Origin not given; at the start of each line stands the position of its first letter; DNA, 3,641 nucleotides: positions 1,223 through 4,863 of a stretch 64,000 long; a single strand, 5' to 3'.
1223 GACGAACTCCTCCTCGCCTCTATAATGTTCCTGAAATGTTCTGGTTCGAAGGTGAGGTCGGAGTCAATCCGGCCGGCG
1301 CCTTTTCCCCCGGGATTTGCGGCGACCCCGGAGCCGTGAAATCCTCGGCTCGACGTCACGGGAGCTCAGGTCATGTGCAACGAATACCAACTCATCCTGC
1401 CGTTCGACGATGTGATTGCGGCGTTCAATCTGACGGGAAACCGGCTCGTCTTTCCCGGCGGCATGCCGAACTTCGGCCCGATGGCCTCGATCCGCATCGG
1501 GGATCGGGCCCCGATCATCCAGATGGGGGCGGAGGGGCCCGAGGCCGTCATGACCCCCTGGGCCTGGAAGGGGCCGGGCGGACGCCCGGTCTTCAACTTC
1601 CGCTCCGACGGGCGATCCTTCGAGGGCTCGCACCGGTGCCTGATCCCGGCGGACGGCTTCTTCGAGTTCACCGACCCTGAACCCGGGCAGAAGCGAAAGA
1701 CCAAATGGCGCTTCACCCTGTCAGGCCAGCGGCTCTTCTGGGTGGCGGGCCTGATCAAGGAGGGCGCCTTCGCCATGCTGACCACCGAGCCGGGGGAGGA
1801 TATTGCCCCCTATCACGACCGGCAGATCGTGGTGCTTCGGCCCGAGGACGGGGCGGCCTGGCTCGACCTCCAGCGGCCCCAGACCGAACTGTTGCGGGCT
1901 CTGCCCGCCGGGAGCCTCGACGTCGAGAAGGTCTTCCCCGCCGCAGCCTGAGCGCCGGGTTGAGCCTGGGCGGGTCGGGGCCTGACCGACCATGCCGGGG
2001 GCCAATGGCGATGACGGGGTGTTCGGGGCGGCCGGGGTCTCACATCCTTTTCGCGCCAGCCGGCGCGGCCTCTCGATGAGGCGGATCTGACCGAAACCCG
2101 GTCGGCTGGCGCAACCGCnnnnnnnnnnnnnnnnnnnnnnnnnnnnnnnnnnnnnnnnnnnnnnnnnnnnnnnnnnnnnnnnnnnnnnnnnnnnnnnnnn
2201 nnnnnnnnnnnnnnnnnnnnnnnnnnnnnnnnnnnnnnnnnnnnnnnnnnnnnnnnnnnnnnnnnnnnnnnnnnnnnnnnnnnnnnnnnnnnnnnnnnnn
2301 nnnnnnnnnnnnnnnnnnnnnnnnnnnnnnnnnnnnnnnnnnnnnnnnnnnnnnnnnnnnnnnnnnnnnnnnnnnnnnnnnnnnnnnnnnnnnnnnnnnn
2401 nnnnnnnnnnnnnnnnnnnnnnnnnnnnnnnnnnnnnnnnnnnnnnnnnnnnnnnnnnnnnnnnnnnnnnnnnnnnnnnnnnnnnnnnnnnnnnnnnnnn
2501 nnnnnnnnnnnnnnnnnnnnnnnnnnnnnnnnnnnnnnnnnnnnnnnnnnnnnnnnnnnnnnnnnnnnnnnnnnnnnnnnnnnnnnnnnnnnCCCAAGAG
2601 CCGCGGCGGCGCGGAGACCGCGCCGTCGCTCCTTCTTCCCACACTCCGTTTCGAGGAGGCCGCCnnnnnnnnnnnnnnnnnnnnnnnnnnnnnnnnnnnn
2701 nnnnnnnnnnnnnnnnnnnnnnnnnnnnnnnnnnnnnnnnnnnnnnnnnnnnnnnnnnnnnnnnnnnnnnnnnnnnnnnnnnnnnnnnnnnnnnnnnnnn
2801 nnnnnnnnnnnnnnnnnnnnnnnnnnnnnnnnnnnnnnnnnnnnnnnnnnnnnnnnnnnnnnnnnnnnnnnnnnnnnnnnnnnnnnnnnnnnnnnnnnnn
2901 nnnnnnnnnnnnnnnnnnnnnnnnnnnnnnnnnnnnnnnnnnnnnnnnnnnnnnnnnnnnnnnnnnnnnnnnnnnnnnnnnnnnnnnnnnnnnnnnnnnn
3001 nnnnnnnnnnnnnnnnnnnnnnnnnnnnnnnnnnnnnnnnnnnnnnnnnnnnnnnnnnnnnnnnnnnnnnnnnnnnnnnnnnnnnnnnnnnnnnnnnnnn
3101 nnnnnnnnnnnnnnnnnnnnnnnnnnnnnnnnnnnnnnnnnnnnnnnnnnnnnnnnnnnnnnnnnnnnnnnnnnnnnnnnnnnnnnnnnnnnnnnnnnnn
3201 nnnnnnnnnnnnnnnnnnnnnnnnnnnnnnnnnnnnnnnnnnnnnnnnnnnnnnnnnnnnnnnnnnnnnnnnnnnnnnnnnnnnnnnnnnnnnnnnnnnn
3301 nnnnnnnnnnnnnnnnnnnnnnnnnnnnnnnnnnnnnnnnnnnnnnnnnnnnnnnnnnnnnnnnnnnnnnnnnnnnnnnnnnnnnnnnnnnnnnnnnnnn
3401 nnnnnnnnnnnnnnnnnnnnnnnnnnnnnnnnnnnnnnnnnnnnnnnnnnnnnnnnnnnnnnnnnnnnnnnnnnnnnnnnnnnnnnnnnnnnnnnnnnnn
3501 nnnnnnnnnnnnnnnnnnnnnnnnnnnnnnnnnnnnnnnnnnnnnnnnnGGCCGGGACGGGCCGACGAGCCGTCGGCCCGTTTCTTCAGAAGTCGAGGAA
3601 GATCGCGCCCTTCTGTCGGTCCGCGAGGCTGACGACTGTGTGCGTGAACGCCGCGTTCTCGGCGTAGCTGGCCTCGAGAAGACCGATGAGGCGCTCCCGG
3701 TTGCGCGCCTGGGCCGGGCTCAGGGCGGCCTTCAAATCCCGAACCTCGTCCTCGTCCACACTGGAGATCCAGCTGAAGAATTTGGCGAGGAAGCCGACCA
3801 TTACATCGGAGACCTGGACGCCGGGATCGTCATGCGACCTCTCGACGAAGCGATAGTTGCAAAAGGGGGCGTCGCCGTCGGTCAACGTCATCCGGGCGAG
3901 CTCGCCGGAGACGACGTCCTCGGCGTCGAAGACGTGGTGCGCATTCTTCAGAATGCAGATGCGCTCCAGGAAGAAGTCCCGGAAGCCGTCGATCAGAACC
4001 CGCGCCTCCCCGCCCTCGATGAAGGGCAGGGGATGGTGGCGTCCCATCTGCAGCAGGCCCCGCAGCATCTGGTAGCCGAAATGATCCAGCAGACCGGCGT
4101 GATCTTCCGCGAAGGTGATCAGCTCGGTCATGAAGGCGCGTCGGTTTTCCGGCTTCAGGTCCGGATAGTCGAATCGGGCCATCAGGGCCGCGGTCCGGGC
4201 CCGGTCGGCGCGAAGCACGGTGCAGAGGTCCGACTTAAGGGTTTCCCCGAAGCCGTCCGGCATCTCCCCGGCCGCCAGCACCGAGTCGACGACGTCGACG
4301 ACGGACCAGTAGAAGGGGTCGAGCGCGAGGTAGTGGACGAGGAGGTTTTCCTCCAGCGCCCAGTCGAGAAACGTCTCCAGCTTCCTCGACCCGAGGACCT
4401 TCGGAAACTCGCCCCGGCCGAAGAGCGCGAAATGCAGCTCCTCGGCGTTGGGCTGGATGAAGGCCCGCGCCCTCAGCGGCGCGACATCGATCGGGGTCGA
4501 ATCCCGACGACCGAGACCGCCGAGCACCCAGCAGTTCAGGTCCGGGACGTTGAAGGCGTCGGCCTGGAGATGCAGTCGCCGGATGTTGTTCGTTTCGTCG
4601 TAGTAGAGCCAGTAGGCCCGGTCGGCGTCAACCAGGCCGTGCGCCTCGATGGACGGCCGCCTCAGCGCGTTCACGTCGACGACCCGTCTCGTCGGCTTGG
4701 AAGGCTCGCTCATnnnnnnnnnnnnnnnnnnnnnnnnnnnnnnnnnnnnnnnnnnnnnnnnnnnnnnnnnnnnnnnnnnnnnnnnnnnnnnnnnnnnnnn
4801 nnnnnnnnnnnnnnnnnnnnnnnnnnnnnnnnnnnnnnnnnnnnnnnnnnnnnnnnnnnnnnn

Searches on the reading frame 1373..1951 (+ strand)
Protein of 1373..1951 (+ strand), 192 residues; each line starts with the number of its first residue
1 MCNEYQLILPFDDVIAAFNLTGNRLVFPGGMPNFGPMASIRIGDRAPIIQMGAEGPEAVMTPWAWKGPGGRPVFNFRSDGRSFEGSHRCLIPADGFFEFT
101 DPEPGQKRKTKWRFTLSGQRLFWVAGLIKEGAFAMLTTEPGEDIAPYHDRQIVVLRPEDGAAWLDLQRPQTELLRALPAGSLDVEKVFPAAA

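Call 31: find_encoding_contigs(protein=window:1373-1951:+, flank=10000, max_places=4)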
Protein window:1373-1951:+ (192 aa): 23 contigs read that carry it; 4 places shown.
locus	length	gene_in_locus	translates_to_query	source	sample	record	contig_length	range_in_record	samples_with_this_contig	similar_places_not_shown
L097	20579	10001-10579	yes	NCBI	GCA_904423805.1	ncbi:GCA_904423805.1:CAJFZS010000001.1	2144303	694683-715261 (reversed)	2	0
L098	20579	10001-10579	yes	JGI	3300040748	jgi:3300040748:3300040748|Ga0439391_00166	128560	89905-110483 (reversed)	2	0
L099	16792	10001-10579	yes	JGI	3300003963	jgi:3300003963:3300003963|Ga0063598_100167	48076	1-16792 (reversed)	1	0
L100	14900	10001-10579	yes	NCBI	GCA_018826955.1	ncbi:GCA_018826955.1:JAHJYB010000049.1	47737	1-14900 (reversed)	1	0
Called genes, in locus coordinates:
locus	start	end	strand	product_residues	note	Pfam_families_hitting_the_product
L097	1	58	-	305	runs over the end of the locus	PF01909:NTP_transf_2 (faint), PF18765:Polbeta (faint), PF05168:HEPN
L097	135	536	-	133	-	-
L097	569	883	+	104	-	PF01527:HTH_Tnp_1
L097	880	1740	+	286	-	PF13276:HTH_21, PF00665:rve, PF13683:rve_3, PF13333:rve_2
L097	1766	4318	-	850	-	-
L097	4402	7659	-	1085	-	PF02811:PHP, PF07733:DNA_pol3_alpha, PF17657:DNA_pol3_finger, PF14579:HHH_6, PF01336:tRNA_anti-codon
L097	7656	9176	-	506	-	PF00817:IMS (weak)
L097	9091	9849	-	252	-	-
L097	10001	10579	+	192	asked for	PF02586:SRAP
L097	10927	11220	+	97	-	PF05284:DUF736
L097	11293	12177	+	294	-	PF08401:ArdcN, PF18818:MPTase-PolyVal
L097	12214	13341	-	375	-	-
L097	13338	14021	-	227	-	PF07751:Abi_2 (faint)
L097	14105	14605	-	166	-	PF21984:DnaD_N, PF13730:HTH_36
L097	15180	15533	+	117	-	PF05713:MobC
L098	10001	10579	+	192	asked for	PF02586:SRAP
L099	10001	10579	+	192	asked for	PF02586:SRAP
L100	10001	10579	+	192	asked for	PF02586:SRAP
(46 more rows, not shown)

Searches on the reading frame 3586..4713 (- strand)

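Call 46: search_protein_families(library=padloc, proteins=[window:3586-4713:-], max_evalue=0.01)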
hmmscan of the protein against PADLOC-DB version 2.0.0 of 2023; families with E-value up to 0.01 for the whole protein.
window:3586-4713:- (375 aa): 1 family
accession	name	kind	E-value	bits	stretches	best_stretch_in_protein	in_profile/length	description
PDLC05033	PDC-S51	-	4.5e-89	296.9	1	13-374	4-370/376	-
